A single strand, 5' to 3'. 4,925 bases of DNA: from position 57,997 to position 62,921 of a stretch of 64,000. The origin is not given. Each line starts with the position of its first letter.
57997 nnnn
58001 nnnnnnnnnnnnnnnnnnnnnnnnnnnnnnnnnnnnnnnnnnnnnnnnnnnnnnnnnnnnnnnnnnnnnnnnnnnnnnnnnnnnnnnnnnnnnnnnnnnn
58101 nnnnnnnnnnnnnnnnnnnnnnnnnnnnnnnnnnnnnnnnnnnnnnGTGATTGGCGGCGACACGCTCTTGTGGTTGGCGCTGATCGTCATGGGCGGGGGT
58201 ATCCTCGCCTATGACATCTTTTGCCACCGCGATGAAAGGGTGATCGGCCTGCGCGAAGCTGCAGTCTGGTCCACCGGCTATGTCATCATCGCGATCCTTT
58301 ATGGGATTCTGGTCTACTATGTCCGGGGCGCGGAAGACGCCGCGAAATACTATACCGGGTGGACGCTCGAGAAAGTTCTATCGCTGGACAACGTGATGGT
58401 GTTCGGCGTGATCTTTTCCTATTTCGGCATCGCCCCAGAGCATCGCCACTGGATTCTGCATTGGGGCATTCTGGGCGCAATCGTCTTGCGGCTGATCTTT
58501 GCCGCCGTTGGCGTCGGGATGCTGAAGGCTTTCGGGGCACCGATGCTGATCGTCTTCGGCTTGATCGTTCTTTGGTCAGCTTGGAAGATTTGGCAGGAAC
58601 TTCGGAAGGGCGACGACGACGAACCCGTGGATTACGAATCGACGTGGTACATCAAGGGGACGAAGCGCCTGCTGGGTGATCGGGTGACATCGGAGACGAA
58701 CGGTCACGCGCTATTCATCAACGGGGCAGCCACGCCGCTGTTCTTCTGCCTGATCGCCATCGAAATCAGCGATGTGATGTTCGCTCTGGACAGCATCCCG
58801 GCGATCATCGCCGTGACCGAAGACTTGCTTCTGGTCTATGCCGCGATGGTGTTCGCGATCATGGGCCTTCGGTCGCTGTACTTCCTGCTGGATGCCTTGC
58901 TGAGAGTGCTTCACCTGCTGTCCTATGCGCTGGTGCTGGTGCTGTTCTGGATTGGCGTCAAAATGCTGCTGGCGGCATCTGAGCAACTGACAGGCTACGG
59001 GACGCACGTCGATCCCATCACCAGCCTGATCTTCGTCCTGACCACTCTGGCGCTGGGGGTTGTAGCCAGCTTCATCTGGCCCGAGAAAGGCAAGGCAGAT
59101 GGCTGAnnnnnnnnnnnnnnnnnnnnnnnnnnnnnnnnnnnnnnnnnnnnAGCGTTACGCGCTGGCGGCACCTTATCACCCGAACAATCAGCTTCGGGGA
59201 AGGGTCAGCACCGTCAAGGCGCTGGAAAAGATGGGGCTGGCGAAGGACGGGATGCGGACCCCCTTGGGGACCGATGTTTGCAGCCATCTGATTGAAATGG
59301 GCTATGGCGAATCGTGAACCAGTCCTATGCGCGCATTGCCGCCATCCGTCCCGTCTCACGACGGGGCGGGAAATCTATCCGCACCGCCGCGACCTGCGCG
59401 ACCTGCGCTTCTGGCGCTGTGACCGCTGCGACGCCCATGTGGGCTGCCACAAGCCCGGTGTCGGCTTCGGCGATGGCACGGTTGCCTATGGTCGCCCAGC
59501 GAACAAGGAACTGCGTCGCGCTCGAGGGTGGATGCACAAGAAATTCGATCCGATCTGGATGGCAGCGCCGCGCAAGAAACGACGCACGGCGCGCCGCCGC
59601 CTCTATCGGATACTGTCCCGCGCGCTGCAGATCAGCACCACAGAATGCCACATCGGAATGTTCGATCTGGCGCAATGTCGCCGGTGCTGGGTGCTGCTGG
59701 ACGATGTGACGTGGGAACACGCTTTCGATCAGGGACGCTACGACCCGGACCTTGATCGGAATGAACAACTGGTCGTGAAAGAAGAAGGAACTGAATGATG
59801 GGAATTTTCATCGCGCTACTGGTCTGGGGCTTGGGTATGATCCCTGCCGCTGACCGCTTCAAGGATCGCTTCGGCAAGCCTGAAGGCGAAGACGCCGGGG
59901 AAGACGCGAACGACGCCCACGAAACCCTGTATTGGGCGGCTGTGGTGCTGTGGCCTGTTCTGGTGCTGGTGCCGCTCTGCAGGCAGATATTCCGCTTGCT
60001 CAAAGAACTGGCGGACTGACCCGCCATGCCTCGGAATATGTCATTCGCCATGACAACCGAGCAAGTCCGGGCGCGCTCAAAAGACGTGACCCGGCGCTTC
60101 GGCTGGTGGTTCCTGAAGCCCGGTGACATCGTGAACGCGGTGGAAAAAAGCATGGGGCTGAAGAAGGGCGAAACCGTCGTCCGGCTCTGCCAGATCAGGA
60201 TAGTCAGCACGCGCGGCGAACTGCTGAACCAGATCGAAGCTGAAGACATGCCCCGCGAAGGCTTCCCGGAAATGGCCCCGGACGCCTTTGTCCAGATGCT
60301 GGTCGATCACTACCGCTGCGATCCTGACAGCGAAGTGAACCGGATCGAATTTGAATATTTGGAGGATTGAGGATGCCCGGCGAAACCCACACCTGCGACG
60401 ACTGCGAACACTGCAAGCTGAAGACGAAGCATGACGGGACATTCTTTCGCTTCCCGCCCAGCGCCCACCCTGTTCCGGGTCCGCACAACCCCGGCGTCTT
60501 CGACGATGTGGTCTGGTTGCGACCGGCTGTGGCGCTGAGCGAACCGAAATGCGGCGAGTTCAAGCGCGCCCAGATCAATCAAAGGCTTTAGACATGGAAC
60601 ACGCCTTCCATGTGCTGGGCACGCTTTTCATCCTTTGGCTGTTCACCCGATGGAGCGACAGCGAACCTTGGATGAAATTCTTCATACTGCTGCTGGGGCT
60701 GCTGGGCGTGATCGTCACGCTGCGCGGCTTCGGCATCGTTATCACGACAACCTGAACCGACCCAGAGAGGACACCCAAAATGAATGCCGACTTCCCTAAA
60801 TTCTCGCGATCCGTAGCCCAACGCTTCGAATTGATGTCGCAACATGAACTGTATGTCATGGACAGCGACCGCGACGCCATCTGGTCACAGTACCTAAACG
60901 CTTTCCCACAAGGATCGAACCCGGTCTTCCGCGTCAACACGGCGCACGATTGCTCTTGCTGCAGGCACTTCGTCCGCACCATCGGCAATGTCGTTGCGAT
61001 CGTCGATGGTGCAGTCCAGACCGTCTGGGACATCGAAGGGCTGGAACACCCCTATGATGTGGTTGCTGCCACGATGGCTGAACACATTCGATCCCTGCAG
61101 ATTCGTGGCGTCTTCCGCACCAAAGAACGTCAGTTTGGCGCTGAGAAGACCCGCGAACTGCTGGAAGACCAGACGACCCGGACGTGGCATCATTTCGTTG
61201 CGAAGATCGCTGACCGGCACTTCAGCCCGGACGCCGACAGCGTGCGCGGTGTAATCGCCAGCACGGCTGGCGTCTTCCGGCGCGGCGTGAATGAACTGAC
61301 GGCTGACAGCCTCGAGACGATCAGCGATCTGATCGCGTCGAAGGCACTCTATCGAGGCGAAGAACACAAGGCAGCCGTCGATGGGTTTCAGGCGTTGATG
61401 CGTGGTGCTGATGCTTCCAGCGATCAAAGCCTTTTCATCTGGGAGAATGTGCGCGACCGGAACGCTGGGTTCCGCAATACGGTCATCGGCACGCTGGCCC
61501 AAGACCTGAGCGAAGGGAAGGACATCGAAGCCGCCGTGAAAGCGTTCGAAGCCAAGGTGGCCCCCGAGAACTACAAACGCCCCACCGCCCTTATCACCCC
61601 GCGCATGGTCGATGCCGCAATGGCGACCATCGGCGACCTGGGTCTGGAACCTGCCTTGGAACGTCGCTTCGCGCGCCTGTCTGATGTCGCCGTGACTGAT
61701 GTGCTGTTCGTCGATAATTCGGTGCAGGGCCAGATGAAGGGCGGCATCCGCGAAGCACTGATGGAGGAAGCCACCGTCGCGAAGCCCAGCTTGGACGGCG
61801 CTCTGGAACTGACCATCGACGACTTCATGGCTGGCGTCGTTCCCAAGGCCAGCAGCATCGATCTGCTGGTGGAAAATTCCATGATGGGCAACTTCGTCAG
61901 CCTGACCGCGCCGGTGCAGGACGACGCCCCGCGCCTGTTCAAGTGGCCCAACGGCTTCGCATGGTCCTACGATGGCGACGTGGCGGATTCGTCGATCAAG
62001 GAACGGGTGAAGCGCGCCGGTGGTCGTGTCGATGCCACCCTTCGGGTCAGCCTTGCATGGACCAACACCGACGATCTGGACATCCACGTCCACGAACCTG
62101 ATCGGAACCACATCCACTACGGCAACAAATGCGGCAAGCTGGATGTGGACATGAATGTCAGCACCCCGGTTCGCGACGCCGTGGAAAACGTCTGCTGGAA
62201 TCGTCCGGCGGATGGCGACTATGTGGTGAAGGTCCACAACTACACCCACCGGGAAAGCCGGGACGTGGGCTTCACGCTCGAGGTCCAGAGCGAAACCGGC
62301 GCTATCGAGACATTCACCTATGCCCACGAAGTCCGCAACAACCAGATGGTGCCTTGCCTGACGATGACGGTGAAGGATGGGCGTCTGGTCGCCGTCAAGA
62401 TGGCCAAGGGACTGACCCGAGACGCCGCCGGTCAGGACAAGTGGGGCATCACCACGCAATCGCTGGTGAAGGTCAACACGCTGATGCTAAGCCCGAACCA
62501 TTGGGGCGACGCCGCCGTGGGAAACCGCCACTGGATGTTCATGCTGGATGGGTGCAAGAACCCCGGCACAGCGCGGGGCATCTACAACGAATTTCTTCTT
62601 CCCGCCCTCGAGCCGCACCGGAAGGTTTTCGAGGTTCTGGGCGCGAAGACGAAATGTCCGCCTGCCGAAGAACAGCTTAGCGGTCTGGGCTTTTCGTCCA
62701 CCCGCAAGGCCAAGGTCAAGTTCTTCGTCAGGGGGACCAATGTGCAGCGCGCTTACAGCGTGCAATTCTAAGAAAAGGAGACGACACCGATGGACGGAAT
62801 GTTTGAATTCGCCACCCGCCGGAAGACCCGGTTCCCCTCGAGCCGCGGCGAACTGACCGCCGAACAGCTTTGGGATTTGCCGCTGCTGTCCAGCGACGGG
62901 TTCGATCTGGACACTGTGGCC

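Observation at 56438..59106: Phage-borne terD / 2-TM protein / terB / terC cassette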

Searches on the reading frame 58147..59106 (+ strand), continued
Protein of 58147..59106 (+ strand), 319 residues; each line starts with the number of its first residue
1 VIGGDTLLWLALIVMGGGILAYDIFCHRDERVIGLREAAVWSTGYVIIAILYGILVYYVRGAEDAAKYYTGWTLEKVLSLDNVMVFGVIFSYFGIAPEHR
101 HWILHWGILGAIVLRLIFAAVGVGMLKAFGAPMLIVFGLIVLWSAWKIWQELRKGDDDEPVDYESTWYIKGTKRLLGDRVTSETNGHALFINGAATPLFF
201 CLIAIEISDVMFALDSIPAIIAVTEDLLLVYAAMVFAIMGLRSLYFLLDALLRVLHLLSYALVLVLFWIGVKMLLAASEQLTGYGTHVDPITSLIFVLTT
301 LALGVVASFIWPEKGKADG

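Call 93: find_related_loci(query=window:58147-59106:+, collection=viral_contigs, flank=6000)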
Query window:58147-59106:+ (319 aa) in viral_contigs; peptide patterns used: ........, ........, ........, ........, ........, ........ (x = any residue, [..] = any of these).
1 stretches matched a pattern, but none encodes a relative of the query by tblastn (E <= 1e-3).

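Call 99: search_protein_families(library=pfam, proteins=[L096:845-1513:+, L096:1618-2064:+, L093:8452-8826:+], max_evalue=0.01)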
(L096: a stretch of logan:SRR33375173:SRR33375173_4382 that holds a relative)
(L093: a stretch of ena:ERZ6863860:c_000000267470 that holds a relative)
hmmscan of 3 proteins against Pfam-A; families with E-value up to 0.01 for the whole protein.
L096:845-1513:+ (222 aa): 2 families
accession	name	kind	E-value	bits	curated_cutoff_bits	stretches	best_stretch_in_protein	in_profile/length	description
PF07509.16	DUF1523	-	8.6e-05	22.4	23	1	57-195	6-161/176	Protein of unknown function (DUF1523)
PF02935.21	COX7C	-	0.0036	18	25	1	186-209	38-61/64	Cytochrome c oxidase subunit VIIc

L096:1618-2064:+ (148 aa): 1 family
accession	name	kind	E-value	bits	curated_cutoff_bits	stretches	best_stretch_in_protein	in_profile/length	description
PF05099.18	TerB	-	2.2e-05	25.2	24.4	1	29-136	4-109/118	Tellurite resistance protein TerB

L093:8452-8826:+ (124 aa): 0 families

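Call 104: search_protein_families(library=ncbifam, proteins=[L093:10001-10948:+], max_evalue=0.001)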
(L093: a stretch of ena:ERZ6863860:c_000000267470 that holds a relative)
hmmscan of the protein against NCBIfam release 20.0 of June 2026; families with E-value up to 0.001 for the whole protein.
L093:10001-10948:+ (315 aa): 3 families
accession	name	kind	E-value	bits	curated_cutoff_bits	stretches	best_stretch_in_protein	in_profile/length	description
TIGR03718.1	R_switched_Alx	subfamily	5.9e-87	291.9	246.4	1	5-312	3-302/303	TerC/Alx family metal homeostasis membrane protein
TIGR03716.1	R_switched_YkoY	subfamily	3.7e-15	56.1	138.5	1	72-282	7-187/220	integral membrane protein, YkoY family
TIGR03717.1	R_switched_YjbE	subfamily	2.6e-11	43.6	134.8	1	74-274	9-174/176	YjbE family putative metal transport protein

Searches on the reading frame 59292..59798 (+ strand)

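Call 3: search_protein_families(library=pfam, proteins=[window:59292-59798:+], max_evalue=0.01)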
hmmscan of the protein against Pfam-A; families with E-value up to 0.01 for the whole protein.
window:59292-59798:+ (168 aa): 1 family
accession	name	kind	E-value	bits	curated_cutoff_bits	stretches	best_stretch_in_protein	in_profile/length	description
PF11672.13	DUF3268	-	1.2e-20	74.5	28.4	1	10-135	2-117/121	zinc-finger-containing domain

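Call 5: search_protein_families(library=phrogs, proteins=[window:59292-59798:+], max_evalue=0.001)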
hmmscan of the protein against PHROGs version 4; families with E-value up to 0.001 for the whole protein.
window:59292-59798:+ (168 aa): 2 families
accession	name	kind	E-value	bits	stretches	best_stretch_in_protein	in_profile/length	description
phrog_1934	-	unknown function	4.7e-36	124.8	1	5-147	8-139/144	-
phrog_25081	-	unknown function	6.2e-12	46.4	1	70-138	2-65/75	-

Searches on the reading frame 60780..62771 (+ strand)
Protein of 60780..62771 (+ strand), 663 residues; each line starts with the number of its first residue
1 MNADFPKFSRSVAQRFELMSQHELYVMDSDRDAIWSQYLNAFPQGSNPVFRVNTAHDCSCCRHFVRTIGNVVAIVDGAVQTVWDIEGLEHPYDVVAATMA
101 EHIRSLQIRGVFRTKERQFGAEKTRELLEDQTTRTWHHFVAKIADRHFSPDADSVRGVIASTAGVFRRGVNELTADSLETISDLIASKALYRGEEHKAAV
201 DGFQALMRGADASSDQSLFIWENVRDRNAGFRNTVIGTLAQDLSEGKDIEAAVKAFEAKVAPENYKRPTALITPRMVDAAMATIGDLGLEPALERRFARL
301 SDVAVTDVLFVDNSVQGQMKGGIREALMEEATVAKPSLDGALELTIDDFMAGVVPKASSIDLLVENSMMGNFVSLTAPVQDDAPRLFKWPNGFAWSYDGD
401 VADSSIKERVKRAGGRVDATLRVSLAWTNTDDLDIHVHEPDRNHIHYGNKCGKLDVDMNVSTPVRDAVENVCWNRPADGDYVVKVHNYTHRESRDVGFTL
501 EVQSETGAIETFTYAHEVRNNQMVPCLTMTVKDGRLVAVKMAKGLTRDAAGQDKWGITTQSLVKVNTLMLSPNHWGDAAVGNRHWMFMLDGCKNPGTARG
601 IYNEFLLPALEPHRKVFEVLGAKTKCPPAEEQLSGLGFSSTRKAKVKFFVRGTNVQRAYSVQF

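Call 3: search_protein_families(library=pfam, proteins=[window:60780-62771:+], max_evalue=0.01)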
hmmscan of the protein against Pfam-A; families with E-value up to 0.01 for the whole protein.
window:60780-62771:+ (663 aa): 0 families

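Call 5: search_protein_families(library=phrogs, proteins=[window:60780-62771:+], max_evalue=0.001)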
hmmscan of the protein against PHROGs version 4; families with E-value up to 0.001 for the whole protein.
window:60780-62771:+ (663 aa): 5 families
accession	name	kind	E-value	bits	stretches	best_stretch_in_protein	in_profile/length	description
phrog_1735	-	unknown function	7.7e-230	766.3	1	3-663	2-673/673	-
phrog_23228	-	unknown function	6.4e-127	425.1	1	214-662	17-471/472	-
phrog_25920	-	unknown function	1.4e-29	104.6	1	3-146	2-145/173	-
phrog_21434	-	unknown function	5.3e-26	91.9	1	4-86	3-86/93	-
phrog_38165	-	unknown function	3.5e-14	53.3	1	222-260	17-54/57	-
